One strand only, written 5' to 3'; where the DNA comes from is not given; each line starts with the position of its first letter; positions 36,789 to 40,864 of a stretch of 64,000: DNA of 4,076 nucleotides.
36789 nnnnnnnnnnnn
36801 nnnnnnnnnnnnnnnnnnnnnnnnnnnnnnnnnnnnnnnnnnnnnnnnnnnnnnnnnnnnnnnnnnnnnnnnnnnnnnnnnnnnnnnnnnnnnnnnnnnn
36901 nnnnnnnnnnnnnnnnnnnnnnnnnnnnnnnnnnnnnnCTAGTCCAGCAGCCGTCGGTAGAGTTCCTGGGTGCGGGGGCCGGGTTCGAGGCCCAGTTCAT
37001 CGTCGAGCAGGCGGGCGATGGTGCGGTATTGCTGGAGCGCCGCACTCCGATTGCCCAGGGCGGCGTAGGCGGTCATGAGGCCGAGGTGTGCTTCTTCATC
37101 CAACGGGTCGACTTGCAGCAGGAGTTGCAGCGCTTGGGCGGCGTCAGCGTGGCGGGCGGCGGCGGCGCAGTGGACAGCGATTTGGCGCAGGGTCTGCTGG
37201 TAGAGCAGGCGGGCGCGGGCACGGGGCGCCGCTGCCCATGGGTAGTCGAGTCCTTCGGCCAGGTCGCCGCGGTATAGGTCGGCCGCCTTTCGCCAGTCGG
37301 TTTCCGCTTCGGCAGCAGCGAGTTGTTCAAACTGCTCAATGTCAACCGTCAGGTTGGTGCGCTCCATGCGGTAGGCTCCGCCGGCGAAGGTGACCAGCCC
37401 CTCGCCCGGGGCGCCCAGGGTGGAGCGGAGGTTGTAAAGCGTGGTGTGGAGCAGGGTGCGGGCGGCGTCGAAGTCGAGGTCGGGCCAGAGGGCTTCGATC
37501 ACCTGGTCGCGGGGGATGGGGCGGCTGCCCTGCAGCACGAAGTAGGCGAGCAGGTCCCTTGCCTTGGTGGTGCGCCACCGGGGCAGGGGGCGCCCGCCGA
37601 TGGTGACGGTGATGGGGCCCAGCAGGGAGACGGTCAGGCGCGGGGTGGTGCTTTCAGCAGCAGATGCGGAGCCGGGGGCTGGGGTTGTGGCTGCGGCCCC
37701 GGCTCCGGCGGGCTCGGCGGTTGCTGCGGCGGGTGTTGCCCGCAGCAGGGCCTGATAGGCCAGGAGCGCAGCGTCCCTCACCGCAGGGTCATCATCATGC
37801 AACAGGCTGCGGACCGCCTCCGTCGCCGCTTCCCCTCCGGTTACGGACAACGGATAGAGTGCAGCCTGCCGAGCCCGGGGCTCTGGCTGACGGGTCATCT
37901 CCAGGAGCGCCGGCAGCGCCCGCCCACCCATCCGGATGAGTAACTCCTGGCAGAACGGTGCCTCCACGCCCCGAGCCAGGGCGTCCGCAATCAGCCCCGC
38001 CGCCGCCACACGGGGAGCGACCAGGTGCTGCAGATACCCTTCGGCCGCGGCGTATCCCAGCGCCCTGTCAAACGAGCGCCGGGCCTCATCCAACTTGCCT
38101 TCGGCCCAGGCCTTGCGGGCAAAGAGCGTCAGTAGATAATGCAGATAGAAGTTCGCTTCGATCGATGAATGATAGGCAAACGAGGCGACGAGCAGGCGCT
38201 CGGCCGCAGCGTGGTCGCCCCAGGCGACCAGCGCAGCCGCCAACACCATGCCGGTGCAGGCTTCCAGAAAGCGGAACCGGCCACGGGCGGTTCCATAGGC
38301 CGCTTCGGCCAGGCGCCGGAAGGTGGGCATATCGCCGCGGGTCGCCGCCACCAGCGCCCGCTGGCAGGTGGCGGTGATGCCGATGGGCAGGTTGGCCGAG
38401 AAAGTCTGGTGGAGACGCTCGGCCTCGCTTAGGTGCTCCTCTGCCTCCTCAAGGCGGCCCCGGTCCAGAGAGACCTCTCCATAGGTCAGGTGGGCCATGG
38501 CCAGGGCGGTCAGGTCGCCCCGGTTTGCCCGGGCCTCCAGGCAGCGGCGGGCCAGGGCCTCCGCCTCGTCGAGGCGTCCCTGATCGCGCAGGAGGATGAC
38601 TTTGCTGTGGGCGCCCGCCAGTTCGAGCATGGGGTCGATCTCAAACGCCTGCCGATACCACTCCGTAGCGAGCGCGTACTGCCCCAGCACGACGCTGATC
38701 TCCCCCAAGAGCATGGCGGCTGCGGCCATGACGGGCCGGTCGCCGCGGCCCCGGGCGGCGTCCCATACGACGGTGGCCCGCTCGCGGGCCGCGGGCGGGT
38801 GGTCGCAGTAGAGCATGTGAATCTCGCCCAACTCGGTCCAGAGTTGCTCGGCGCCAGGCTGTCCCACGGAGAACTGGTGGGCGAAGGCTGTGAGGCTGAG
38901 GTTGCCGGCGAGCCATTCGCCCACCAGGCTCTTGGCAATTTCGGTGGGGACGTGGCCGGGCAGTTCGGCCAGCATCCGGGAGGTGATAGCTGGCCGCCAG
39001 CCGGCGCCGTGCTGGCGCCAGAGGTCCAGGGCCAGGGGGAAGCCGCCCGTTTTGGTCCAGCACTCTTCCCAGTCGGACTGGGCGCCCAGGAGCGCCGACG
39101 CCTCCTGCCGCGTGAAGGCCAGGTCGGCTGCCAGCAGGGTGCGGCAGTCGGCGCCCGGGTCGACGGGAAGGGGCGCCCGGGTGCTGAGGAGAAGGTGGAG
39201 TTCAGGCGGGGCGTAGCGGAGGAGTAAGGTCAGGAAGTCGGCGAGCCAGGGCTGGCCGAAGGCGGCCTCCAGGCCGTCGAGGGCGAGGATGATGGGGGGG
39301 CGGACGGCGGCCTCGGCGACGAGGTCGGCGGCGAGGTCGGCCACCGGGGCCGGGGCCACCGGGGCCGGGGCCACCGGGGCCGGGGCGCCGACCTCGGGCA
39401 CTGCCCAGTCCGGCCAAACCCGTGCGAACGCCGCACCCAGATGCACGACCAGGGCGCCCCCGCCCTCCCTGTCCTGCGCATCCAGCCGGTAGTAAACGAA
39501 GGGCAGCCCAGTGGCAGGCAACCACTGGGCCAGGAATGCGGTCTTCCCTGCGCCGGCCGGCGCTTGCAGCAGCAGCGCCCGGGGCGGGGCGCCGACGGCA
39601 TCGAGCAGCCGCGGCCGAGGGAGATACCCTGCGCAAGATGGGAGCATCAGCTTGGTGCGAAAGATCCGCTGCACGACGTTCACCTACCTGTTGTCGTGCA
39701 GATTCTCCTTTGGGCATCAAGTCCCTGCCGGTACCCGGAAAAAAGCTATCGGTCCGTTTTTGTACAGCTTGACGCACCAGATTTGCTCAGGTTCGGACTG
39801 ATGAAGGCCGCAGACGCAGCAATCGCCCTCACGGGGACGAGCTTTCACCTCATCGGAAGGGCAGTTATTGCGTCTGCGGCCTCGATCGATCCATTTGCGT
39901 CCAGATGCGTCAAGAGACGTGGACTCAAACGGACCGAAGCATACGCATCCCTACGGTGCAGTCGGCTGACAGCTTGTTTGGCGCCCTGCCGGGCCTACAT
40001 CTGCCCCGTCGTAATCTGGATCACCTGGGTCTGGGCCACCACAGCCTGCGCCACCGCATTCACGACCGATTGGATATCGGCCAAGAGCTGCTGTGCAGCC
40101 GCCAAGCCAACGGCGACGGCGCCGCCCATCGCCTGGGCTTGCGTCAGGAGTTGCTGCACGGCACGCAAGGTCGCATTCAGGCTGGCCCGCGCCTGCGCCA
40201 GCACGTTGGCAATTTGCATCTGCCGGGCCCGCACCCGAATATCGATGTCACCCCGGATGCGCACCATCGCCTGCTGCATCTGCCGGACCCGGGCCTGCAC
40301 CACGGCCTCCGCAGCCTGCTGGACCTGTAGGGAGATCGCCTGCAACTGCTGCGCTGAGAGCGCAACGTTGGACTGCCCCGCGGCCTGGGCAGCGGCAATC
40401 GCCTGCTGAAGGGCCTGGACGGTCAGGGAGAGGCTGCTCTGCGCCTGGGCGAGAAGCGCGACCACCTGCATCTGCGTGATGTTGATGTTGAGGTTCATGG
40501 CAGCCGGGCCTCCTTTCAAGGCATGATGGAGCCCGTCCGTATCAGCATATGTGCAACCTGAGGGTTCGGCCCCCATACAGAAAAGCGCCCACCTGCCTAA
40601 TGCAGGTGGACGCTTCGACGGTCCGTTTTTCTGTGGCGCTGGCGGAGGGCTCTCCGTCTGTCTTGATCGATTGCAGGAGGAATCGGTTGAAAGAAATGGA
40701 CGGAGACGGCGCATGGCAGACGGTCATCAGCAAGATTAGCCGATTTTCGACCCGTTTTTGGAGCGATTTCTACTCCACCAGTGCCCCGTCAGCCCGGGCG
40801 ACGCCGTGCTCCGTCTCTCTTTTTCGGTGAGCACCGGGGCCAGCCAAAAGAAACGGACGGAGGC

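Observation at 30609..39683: Candidate novel regulator-exporter-peptide module (STAND-SARP, HTH-F1beta, ABC exporter pair, repeat promoter, 23-aa peptide, mini-ABC, two membrane proteins)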

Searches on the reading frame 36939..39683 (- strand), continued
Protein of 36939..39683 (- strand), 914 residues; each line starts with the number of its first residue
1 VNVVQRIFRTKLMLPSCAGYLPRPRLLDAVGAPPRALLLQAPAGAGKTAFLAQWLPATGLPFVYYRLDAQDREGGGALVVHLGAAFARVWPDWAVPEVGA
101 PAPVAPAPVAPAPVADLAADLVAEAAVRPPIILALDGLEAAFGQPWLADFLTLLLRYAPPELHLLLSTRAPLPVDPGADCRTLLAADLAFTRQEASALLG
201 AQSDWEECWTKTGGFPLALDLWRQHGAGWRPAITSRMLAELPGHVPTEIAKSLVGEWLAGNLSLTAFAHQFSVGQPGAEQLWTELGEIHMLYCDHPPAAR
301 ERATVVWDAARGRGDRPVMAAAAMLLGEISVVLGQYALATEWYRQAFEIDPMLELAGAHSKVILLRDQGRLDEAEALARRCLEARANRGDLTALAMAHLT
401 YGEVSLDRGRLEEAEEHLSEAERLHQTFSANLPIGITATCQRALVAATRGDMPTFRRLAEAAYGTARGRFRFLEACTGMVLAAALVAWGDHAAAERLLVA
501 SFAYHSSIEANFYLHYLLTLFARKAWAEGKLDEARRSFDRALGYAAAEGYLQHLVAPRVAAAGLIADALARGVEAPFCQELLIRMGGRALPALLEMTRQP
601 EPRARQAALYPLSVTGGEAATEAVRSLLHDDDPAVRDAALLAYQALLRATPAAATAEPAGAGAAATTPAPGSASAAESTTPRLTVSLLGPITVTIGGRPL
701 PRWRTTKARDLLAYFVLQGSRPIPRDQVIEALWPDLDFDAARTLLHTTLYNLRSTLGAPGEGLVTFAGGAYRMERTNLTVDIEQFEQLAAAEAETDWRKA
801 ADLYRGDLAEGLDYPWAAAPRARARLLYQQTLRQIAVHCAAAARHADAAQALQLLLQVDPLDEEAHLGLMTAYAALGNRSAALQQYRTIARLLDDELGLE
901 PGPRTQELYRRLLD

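Call 91: find_encoding_contigs(protein=P0122, flank=3000, max_places=1)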
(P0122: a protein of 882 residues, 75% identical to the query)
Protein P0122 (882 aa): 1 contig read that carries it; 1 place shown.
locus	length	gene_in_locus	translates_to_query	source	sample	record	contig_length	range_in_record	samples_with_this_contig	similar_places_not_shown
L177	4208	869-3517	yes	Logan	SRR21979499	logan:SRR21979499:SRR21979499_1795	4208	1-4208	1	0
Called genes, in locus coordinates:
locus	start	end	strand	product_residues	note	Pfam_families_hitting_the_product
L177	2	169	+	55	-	?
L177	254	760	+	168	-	-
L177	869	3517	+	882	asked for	PF17874:TPR_MalT, PF00515:TPR_1 (faint), PF07719:TPR_2 (faint), PF13181:TPR_8 (faint), PF13414:TPR_11 (faint), PF13424:TPR_12, PF13646:HEAT_2 (weak), PF03704:BTAD, +1 more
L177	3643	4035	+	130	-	-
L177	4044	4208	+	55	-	?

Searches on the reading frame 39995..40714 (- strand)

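Call 5: search_protein_families(library=pfam, proteins=[window:39995-40714:-], max_evalue=0.01)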
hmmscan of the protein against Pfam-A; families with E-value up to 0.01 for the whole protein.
window:39995-40714:- (239 aa): 0 families

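Call 89: search_protein_families(library=pfam, proteins=[window:39995-40714:-], max_evalue=0.1)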
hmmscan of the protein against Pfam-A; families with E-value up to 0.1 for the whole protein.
window:39995-40714:- (239 aa): 3 families
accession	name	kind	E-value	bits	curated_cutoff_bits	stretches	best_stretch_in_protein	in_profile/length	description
PF16632.10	Caskin-tail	-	0.037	14.9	35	1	172-219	4-52/63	C-terminal region of Caskin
PF06033.17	DUF918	-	0.063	13.5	27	1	104-182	67-145/152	Nucleopolyhedrovirus protein of unknown function (DUF918)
PF10988.14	DUF2807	-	0.077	13.2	24.2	0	74-198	57-174/181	Putative auto-transporter adhesin, head GIN domain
